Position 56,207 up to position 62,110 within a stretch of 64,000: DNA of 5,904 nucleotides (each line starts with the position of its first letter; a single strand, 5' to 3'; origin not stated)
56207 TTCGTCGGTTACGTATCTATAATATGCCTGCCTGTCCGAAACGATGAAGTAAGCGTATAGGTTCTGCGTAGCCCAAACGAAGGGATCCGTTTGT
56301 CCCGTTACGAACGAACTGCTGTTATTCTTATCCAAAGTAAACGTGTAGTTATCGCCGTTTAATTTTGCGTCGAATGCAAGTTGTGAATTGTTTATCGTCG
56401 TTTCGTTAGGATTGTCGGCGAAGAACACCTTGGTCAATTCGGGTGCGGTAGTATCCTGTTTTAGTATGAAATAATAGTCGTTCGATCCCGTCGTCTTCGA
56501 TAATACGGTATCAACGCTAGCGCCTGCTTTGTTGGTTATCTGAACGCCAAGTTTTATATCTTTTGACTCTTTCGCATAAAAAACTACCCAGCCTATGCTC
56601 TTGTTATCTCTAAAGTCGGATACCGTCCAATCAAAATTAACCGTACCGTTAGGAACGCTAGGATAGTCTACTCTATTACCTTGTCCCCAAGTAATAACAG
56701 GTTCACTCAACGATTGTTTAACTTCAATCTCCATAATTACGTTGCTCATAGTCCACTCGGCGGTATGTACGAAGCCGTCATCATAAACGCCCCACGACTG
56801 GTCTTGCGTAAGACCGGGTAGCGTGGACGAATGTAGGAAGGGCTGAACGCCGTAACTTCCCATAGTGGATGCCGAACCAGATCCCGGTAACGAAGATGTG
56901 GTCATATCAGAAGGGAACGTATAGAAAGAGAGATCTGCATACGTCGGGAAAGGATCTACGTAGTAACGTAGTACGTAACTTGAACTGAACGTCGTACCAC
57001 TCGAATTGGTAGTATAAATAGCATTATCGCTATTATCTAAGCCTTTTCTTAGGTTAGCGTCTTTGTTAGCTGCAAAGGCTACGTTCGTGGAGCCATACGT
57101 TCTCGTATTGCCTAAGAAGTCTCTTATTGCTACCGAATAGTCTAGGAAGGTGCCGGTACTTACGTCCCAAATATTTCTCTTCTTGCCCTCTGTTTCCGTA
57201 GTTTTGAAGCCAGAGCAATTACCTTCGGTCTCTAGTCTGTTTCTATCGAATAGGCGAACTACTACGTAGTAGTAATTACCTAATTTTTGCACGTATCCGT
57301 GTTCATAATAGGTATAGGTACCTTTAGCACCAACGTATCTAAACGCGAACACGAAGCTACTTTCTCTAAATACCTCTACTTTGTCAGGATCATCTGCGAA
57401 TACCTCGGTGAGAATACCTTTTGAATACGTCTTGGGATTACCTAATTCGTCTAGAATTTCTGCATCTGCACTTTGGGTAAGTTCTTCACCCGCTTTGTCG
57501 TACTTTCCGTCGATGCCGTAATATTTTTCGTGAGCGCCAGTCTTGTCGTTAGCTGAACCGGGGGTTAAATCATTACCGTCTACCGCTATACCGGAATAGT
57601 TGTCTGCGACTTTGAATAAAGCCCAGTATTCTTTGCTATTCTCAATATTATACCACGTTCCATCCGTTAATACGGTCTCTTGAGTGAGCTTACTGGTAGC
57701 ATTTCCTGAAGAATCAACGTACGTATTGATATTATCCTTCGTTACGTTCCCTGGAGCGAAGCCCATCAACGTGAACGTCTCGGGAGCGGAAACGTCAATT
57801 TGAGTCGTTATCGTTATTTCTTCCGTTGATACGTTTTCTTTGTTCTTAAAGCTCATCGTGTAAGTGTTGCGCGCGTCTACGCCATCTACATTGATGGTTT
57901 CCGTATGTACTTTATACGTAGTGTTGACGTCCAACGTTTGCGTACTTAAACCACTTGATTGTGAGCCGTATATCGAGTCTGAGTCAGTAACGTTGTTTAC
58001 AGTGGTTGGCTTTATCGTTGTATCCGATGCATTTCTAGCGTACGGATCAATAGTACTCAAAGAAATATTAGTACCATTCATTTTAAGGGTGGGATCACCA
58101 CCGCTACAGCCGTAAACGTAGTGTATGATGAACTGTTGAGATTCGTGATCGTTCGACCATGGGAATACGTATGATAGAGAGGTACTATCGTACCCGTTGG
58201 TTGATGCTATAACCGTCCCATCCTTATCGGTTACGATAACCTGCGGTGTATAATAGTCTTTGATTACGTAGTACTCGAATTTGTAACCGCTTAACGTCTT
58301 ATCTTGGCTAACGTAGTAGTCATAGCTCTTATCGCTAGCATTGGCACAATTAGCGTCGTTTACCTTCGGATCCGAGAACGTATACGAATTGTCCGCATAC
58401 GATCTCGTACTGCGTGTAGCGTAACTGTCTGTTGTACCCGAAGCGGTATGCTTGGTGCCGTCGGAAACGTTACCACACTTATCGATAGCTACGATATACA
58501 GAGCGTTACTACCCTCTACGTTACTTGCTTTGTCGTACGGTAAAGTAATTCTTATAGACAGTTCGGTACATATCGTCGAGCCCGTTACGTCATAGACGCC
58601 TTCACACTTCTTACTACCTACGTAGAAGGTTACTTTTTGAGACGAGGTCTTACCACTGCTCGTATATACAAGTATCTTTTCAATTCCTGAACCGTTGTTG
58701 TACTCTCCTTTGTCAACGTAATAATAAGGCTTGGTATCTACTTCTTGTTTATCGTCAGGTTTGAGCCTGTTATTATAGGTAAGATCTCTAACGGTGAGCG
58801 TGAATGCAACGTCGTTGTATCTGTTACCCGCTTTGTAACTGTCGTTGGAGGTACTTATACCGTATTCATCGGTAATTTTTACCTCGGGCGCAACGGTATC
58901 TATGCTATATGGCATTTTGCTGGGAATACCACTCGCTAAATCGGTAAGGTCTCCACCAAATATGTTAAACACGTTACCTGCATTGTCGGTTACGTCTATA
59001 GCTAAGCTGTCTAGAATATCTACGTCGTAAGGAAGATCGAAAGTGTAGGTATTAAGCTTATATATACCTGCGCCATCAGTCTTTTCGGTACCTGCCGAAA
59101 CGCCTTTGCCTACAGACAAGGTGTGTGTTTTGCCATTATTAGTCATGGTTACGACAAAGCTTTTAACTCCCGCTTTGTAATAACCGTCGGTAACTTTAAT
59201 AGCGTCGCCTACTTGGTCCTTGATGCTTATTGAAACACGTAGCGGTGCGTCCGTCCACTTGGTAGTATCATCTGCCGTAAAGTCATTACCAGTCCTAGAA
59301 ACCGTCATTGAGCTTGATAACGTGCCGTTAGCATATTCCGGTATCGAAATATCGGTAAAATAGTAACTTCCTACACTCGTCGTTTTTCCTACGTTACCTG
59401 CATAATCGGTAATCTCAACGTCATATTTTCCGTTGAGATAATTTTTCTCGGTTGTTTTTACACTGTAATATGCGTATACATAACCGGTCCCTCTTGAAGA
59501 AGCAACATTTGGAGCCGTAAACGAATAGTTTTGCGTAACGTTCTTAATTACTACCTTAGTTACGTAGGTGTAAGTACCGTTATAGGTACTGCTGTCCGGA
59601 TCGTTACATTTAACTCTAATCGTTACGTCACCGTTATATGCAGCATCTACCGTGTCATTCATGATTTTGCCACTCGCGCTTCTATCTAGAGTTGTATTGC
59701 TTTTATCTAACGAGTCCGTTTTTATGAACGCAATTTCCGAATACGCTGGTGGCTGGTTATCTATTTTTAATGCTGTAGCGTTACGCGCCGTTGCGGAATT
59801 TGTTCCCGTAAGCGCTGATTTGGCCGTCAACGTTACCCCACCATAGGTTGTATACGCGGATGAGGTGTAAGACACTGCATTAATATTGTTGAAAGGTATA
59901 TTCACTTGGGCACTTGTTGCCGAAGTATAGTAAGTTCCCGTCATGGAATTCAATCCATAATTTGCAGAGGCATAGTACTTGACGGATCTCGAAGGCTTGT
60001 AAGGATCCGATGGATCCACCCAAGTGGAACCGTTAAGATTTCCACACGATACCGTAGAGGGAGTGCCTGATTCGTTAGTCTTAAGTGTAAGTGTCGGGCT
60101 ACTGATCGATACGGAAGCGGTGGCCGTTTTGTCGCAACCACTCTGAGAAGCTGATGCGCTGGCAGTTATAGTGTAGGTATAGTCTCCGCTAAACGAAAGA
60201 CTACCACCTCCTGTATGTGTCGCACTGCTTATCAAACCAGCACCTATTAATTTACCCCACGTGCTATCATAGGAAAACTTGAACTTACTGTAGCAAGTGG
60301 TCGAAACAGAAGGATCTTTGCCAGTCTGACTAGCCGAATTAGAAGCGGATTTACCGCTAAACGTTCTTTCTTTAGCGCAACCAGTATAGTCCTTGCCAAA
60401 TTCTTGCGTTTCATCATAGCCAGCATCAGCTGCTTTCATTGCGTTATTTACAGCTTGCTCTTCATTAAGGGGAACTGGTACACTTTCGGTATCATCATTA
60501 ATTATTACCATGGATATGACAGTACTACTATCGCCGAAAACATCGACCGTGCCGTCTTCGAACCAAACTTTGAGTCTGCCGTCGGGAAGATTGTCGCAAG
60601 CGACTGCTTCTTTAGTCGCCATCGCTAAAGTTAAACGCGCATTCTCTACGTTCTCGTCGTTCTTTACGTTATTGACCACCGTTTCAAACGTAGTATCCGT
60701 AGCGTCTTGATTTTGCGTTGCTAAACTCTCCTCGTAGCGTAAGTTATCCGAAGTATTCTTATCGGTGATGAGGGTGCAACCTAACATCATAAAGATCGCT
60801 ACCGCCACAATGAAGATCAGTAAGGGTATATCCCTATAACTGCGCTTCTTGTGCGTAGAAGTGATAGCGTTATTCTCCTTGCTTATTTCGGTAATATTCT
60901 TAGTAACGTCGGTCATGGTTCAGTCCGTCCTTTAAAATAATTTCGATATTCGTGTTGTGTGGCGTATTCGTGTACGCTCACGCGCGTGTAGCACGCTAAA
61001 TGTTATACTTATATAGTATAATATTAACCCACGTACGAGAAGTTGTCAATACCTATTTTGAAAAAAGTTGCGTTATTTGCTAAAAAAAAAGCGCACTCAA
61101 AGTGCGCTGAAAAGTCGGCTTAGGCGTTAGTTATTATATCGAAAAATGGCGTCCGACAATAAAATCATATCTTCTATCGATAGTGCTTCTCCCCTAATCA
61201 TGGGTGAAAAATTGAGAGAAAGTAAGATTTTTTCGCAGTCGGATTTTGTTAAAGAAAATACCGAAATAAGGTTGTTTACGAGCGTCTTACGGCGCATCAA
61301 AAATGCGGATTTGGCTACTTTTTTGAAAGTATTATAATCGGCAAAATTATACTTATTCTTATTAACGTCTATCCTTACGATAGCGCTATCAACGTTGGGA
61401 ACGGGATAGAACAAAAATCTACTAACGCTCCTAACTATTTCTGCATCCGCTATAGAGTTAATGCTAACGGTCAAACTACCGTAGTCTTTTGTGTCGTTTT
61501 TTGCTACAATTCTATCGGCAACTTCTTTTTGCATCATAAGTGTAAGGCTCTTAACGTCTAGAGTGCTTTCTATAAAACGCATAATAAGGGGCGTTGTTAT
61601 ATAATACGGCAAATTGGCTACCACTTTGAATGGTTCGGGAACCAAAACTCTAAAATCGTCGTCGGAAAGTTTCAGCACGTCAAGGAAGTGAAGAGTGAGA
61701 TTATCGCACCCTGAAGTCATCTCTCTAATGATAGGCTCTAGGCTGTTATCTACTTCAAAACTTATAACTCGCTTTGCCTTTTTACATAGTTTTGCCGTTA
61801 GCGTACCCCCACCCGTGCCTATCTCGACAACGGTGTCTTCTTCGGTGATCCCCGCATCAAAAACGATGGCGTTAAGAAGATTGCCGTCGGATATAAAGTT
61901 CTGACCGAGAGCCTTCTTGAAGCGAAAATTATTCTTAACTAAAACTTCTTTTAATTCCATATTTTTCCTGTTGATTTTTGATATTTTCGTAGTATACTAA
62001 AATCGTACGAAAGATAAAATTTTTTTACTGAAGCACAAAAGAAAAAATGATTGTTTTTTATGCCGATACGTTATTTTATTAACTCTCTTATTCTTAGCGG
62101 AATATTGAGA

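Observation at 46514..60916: One 14.4-kb ORF encodes a 4,800-aa lipobox-anchored giant surface protein with a composite architecture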

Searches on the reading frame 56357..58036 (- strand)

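Call 8: search_protein_families(library=pfam, proteins=[window:56357-58036:-], max_evalue=10)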
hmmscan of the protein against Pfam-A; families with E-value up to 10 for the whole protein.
window:56357-58036:- (560 aa): 1 family
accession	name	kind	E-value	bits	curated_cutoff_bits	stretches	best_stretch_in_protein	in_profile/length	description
PF24595.1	DUF7619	-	0.00054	20.5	27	2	36-84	1-48/133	Domain of unknown function (DUF7619)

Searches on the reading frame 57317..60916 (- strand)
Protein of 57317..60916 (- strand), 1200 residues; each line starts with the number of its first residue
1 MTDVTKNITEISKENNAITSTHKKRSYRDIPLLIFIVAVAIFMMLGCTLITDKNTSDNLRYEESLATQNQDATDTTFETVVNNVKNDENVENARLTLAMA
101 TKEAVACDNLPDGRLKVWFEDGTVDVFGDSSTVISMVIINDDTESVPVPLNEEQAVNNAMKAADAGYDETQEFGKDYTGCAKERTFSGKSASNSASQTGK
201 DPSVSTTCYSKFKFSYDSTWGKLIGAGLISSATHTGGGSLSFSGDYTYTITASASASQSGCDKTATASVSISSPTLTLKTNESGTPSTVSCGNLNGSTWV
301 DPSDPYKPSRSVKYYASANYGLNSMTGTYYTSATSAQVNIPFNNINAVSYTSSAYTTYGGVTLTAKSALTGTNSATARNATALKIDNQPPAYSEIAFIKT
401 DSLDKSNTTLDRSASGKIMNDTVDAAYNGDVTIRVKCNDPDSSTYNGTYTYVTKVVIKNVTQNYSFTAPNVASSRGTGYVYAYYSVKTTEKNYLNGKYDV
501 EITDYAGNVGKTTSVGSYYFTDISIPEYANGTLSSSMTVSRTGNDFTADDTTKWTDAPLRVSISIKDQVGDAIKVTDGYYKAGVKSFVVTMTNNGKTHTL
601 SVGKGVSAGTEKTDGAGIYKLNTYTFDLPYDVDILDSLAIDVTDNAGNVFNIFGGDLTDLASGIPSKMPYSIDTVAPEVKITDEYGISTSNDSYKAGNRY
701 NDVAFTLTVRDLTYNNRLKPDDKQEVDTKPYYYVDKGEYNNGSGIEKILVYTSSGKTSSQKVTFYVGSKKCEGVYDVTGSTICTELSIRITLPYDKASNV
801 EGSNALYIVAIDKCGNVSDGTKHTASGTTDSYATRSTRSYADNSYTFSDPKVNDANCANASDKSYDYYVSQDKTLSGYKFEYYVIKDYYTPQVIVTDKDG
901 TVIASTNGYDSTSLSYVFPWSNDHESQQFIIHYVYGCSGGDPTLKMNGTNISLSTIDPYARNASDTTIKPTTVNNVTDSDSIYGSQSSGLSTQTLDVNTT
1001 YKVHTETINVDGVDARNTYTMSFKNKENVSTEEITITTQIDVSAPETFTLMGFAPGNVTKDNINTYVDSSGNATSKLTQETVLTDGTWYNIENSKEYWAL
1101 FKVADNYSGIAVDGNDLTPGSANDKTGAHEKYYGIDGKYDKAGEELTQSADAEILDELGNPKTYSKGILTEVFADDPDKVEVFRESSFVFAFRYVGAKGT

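Call 32: find_homologous_proteins(query=window:57317-60916:-, max_evalue=0.001)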
Query window:57317-60916:-: 8000 candidates shared short words with the query, none scored E <= 0.001.

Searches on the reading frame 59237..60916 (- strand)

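Call 8: search_protein_families(library=pfam, proteins=[window:59237-60916:-], max_evalue=10)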
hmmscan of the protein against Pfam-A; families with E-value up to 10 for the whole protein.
window:59237-60916:- (560 aa): 2 families
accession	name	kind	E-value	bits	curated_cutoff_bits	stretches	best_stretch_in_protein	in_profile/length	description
PF16146.10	DUF4854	-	0.097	13.5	28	1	63-103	53-93/102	Domain of unknown function (DUF4854)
PF18933.6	PsbP_2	-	0.11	13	27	2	32-78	3-48/184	PsbP-like protein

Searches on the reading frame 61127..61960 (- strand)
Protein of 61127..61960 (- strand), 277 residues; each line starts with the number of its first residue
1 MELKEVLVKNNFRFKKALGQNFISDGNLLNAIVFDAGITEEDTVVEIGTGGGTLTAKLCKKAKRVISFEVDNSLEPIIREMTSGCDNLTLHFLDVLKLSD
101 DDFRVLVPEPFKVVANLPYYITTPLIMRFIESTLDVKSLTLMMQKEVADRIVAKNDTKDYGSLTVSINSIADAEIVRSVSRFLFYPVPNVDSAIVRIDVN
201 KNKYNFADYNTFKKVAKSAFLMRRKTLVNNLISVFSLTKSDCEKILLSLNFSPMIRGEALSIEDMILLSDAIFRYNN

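Call 9: search_protein_families(library=pfam, proteins=[window:61127-61960:-], max_evalue=0.001)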
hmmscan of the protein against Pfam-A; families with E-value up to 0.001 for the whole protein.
window:61127-61960:- (277 aa): 1 family
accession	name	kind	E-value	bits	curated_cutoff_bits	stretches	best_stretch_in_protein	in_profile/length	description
PF00398.26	RrnaAD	-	1.7e-52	178.6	24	1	12-238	2-230/263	Ribosomal RNA adenine dimethylase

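Call 26: find_encoding_contigs(protein=window:61127-61960:-, flank=10000, max_places=6)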
Protein window:61127-61960:- (277 aa): 1 contig read that carries it; 1 place shown.
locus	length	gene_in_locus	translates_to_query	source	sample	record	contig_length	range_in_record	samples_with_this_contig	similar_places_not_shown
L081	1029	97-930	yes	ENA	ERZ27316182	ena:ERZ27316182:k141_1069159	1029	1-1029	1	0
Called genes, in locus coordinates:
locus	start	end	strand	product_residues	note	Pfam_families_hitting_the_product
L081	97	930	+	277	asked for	PF00398:RrnaAD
